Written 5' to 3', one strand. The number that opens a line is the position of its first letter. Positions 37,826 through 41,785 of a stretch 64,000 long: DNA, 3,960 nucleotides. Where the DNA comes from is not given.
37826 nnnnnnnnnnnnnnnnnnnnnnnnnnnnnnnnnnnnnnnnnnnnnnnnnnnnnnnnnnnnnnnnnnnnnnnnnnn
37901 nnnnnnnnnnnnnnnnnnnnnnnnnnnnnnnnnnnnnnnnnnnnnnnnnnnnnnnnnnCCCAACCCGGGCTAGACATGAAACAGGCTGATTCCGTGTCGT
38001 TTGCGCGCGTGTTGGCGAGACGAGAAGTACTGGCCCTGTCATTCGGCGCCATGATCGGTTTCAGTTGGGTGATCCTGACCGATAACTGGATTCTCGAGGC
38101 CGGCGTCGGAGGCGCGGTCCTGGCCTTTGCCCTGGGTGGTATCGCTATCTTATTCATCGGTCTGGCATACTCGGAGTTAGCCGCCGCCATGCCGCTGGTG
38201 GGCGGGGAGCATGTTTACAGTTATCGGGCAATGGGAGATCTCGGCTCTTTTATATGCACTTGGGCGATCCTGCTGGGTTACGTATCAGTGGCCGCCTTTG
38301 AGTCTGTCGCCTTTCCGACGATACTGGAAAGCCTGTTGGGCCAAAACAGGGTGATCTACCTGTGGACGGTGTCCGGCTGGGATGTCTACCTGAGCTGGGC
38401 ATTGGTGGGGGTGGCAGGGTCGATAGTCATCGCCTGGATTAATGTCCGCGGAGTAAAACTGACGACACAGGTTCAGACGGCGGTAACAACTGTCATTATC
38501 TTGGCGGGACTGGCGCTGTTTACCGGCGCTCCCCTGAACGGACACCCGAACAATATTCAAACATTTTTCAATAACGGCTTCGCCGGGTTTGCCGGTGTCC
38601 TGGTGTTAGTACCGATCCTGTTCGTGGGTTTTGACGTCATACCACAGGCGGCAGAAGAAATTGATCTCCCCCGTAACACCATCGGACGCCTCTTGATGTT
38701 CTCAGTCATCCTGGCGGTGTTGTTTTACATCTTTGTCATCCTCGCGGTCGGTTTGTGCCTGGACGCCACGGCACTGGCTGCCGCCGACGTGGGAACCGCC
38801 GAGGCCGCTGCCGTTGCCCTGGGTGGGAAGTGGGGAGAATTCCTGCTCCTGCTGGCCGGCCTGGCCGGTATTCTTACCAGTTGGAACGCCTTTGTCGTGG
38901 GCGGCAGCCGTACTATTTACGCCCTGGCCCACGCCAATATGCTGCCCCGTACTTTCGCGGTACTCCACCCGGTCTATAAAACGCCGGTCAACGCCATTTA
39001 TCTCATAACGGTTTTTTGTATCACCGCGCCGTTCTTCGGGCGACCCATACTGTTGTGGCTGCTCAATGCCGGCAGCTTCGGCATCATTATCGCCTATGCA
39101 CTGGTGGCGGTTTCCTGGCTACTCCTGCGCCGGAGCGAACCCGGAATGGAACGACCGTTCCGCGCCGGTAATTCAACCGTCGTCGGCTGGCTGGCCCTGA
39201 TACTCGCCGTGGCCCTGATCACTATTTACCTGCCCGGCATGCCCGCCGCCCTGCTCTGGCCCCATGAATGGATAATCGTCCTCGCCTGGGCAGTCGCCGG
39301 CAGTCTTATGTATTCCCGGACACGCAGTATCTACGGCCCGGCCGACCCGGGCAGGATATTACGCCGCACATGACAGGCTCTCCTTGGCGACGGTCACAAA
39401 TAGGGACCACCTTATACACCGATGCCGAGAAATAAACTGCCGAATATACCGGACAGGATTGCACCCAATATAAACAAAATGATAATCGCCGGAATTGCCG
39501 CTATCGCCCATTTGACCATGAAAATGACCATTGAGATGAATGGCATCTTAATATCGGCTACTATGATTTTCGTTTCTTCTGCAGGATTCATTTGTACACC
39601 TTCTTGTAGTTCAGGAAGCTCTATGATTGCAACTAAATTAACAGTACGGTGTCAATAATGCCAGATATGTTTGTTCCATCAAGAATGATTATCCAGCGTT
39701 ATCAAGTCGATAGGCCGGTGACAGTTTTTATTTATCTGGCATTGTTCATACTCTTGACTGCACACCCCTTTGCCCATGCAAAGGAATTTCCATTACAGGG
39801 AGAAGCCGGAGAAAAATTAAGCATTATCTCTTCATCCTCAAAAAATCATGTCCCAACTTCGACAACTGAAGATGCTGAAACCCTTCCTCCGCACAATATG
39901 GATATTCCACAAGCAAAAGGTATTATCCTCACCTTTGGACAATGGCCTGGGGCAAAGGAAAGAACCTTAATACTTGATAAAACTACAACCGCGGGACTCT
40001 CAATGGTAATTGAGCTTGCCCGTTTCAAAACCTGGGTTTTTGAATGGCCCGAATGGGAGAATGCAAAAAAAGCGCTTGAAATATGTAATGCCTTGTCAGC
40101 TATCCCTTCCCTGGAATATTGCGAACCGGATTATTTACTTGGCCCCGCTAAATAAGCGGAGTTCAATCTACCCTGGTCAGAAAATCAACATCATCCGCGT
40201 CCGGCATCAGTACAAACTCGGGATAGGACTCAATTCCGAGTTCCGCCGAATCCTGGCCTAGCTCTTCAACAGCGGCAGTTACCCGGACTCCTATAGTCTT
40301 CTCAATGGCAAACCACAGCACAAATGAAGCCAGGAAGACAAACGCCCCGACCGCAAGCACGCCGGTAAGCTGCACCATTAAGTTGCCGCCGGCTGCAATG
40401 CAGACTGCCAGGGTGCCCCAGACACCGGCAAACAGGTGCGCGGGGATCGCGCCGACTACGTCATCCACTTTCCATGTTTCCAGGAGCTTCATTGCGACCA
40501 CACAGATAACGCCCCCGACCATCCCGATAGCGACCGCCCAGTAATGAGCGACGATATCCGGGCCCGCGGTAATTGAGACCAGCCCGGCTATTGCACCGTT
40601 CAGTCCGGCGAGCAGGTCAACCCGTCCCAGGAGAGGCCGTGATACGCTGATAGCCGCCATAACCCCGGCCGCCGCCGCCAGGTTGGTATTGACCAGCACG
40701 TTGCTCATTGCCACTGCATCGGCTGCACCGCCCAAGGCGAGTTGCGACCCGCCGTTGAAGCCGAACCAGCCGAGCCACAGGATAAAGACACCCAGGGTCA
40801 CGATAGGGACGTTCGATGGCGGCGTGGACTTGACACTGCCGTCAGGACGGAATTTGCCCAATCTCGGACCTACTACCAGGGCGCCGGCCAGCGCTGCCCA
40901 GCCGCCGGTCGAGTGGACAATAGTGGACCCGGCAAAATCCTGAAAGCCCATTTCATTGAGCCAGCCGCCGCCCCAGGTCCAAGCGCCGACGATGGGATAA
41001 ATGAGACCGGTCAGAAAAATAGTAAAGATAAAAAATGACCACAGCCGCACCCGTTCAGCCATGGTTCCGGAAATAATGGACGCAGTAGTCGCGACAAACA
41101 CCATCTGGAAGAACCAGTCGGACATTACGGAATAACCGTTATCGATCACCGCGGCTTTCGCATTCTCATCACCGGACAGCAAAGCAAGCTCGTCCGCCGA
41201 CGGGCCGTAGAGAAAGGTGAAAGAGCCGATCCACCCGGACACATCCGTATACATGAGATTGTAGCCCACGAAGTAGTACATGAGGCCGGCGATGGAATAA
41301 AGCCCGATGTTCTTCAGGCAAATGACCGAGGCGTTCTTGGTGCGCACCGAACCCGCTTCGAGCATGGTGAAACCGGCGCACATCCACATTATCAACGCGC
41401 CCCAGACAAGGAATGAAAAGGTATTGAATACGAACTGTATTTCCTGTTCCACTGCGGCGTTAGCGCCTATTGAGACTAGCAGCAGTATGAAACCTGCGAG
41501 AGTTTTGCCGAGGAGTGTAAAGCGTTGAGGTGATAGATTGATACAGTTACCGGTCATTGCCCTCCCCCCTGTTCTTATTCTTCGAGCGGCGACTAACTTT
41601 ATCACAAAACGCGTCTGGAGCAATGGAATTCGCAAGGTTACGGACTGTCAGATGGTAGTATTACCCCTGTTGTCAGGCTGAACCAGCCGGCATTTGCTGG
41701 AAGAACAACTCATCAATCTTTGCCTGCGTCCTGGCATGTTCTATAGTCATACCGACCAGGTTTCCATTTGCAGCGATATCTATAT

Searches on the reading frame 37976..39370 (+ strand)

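Call 40: search_protein_families(library=pfam, proteins=[window:37976-39370:+], max_evalue=0.00001)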
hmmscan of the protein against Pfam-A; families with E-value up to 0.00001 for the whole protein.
window:37976-39370:+ (465 aa): 2 families
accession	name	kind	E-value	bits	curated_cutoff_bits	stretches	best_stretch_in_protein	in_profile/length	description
PF13520.12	AA_permease_2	-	2.7e-37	129.1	27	1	18-419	6-406/427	Amino acid permease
PF00324.27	AA_permease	-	4.9e-32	111.7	24.6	1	18-421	2-425/470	Amino acid permease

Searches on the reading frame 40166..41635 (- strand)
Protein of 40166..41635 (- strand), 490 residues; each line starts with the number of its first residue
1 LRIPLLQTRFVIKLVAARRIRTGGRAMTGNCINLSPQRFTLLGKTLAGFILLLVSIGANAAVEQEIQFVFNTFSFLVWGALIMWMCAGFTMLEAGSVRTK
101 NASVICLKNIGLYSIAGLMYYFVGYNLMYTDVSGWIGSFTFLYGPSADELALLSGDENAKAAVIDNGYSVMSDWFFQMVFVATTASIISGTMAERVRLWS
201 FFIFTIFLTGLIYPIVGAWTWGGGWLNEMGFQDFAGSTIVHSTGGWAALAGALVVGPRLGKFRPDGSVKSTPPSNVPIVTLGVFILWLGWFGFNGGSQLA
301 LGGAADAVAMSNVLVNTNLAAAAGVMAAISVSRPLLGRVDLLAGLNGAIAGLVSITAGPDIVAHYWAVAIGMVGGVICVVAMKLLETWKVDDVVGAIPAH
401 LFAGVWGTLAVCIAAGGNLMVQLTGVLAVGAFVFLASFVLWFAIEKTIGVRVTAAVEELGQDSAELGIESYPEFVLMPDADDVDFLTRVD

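Call 40: search_protein_families(library=pfam, proteins=[window:40166-41635:-], max_evalue=0.00001)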
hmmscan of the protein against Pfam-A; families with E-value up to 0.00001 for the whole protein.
window:40166-41635:- (490 aa): 1 family
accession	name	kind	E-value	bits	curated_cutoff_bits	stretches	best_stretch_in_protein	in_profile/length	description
PF00909.26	Ammonium_transp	-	4.1e-98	329.2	23.2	1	75-470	3-398/399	Ammonium Transporter Family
